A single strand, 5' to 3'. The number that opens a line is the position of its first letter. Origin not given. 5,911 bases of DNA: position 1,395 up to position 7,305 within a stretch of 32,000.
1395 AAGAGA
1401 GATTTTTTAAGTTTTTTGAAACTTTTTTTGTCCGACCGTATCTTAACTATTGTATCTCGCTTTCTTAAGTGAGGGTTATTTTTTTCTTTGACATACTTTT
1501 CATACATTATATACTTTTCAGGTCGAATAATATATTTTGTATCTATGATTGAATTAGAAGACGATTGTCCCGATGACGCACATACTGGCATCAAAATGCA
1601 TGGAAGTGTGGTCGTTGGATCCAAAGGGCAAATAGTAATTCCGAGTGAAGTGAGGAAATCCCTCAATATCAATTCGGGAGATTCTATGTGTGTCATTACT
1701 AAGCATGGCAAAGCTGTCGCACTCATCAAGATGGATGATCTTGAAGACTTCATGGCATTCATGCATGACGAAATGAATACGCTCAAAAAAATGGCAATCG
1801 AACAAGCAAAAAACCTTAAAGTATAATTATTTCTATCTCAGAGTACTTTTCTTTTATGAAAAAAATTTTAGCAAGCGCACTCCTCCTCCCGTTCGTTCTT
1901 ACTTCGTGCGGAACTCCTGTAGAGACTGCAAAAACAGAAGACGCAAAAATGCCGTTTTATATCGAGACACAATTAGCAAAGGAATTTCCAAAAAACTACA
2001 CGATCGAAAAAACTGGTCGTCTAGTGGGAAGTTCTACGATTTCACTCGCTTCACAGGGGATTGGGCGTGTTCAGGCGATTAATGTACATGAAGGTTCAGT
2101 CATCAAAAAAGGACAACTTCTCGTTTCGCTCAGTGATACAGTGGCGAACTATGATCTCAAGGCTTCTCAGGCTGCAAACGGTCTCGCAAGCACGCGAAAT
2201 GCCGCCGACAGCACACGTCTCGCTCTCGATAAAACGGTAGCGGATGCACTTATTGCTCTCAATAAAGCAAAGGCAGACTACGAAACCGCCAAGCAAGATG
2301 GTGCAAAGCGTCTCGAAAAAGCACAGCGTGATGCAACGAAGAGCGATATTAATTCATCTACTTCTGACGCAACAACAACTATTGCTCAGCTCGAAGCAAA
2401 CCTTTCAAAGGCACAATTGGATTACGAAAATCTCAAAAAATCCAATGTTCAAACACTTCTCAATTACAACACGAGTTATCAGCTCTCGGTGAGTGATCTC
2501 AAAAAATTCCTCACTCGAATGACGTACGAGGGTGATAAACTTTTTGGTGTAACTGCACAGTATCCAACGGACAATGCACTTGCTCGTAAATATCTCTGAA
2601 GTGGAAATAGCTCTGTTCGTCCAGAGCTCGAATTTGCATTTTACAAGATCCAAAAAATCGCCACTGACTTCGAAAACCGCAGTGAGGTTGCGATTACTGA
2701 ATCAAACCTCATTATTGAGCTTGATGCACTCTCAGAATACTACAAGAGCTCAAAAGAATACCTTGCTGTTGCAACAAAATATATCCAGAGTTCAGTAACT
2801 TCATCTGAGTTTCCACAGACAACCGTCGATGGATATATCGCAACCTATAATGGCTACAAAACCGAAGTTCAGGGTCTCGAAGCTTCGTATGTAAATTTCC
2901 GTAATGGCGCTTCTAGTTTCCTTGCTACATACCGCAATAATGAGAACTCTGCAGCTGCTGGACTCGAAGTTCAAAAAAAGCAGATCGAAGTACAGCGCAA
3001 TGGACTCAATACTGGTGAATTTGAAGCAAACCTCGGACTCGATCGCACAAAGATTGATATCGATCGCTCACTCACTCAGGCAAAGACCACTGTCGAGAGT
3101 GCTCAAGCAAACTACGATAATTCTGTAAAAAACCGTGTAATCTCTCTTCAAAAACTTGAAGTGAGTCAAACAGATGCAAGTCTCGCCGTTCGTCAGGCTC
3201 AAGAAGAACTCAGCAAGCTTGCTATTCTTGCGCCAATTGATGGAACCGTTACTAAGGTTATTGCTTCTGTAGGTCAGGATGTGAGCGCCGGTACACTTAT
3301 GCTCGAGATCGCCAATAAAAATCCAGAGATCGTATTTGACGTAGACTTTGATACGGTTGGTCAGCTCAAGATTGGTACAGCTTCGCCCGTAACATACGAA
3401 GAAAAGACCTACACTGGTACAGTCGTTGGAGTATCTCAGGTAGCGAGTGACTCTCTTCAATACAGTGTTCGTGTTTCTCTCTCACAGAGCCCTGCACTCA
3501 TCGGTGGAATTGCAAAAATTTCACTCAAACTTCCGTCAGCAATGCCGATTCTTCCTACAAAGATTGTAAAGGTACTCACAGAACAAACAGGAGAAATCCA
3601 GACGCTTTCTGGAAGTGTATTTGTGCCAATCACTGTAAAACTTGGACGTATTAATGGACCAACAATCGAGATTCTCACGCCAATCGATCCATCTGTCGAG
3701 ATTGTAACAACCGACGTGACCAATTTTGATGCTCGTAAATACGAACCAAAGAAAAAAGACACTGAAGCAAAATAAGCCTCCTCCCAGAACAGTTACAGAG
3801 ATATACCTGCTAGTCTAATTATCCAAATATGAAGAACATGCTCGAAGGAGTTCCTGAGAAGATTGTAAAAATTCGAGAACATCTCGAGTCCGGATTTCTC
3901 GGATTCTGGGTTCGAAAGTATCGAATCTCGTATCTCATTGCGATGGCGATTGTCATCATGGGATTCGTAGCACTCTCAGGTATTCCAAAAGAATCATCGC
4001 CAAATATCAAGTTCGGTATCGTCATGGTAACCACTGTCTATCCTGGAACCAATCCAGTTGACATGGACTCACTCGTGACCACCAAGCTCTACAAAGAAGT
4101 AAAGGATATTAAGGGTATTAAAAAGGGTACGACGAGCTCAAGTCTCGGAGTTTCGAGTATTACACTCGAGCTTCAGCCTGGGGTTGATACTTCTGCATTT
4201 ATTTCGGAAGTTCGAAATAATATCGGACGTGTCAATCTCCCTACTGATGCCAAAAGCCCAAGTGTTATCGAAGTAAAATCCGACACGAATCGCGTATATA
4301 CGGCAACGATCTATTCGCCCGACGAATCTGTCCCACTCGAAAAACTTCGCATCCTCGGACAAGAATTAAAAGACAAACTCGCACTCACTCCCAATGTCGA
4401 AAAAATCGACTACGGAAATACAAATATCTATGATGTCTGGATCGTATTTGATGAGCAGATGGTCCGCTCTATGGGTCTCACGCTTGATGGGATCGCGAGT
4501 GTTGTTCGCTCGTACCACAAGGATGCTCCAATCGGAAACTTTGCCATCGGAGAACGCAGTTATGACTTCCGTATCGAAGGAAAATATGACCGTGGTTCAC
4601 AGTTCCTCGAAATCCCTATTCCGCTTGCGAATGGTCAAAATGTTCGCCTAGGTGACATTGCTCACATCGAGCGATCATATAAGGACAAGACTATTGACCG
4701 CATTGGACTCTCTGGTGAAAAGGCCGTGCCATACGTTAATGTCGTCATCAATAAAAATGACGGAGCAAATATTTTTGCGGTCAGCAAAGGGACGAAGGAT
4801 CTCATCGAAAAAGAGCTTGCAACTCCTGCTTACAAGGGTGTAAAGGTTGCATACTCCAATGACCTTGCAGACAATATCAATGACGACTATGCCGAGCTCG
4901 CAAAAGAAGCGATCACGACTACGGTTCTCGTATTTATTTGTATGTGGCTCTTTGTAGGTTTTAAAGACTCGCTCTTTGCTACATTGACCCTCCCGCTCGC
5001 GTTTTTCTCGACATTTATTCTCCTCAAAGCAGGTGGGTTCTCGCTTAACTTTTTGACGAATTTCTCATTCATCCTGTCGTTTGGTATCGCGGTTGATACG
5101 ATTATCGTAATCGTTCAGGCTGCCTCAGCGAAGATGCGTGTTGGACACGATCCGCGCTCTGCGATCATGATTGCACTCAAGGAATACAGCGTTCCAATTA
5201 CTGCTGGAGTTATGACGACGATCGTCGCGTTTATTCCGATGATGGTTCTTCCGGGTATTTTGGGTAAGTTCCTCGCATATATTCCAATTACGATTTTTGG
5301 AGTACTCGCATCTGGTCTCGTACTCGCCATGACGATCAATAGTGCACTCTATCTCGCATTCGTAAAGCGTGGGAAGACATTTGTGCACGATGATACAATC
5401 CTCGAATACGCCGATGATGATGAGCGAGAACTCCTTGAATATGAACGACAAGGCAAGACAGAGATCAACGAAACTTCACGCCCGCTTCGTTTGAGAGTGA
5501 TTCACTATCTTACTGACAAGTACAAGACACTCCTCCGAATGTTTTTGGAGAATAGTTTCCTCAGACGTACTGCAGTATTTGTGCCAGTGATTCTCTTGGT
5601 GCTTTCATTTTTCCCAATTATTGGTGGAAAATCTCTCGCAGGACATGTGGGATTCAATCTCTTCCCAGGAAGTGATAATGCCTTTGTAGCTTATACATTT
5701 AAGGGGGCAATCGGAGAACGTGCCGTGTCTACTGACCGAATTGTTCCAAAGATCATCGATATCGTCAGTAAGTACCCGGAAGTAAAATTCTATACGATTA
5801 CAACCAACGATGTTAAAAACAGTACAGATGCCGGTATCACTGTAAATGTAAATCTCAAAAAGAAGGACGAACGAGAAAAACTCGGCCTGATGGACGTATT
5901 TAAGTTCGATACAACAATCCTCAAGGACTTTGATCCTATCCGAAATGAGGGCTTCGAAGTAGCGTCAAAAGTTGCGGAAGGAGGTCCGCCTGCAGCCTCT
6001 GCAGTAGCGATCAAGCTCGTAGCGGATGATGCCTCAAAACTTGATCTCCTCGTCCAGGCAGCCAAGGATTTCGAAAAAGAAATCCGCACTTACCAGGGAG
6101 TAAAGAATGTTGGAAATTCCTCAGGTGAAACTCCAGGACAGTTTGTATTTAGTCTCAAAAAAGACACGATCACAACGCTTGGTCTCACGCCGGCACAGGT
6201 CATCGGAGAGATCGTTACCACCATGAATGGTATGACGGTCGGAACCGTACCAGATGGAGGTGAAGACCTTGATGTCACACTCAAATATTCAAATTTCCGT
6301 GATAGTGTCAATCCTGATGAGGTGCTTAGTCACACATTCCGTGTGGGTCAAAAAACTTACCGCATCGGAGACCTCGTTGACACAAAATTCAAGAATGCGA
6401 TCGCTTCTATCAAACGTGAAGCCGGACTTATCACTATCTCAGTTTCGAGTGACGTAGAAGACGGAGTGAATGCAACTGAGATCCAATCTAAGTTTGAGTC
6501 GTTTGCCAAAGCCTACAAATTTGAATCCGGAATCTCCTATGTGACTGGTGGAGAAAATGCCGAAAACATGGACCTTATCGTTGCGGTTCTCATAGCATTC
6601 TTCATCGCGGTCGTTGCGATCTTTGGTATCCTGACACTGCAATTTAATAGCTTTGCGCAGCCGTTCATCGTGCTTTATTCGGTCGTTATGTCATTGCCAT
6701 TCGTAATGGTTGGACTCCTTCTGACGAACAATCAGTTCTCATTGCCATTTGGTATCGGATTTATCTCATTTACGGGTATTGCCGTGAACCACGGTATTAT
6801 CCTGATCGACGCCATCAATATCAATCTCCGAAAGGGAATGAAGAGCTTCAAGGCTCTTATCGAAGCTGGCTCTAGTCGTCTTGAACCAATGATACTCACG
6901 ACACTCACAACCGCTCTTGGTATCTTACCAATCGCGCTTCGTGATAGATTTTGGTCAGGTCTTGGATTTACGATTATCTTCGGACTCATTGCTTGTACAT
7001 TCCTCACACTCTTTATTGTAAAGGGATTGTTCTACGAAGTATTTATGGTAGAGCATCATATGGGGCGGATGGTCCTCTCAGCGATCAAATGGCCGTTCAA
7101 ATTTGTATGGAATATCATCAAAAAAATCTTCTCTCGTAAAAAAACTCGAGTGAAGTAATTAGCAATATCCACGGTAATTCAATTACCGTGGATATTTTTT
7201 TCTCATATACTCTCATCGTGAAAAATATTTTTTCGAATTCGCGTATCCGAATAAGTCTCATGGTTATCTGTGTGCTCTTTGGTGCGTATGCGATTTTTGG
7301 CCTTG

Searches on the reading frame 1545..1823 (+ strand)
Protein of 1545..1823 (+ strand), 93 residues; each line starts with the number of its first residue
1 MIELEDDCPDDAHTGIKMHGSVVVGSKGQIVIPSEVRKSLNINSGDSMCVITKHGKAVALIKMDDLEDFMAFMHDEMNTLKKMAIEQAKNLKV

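Call 82: search_protein_families(library=pfam, max_evalue=0.00001, proteins=[window:1545-1823:+])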
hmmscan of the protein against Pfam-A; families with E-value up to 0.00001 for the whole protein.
seq(93 aa): 1 family
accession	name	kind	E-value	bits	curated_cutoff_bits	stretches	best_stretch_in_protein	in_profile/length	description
PF04014.23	MazE_antitoxin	-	8.8e-09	35.6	24.7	1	23-63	3-43/48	Antidote-toxin recognition MazE, bacterial antitoxin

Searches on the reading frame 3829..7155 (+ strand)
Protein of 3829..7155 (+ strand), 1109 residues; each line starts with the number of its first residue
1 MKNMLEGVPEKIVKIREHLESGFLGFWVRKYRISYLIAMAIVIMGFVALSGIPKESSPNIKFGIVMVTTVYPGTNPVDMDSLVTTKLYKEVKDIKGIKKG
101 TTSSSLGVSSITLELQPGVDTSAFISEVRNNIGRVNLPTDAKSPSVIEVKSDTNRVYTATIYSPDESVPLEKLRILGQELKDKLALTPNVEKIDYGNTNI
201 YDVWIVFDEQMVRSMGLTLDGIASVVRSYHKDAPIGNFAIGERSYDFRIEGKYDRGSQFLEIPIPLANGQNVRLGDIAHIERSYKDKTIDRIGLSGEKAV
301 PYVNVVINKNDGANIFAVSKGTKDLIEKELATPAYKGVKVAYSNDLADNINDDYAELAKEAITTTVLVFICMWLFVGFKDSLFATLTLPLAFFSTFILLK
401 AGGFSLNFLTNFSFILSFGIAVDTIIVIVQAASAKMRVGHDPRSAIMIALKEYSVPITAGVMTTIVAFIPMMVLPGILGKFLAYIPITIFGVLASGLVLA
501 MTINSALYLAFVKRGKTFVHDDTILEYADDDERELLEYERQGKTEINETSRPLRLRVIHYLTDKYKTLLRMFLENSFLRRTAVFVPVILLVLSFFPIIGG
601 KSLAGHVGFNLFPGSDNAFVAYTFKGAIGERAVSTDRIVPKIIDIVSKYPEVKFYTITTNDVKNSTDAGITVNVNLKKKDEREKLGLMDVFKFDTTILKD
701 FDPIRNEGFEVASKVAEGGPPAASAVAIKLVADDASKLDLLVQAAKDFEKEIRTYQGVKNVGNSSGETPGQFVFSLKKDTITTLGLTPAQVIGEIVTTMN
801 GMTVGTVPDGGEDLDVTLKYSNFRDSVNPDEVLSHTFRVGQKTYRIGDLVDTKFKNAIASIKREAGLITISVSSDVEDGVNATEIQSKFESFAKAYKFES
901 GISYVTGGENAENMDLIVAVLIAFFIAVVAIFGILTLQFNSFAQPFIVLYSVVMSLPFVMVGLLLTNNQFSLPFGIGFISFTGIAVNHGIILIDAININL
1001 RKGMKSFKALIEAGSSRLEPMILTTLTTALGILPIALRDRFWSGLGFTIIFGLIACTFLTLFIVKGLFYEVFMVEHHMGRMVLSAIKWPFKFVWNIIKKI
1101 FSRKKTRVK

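Call 82: search_protein_families(library=pfam, max_evalue=0.00001, proteins=[window:3829-7155:+])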
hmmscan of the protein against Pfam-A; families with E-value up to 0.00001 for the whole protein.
window:3829-7155:+ (1109 aa): 1 family
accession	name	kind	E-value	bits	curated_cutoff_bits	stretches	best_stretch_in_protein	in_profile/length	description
PF00873.25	ACR_tran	-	1.2e-125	421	28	1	25-1069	3-1018/1021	AcrB/AcrD/AcrF family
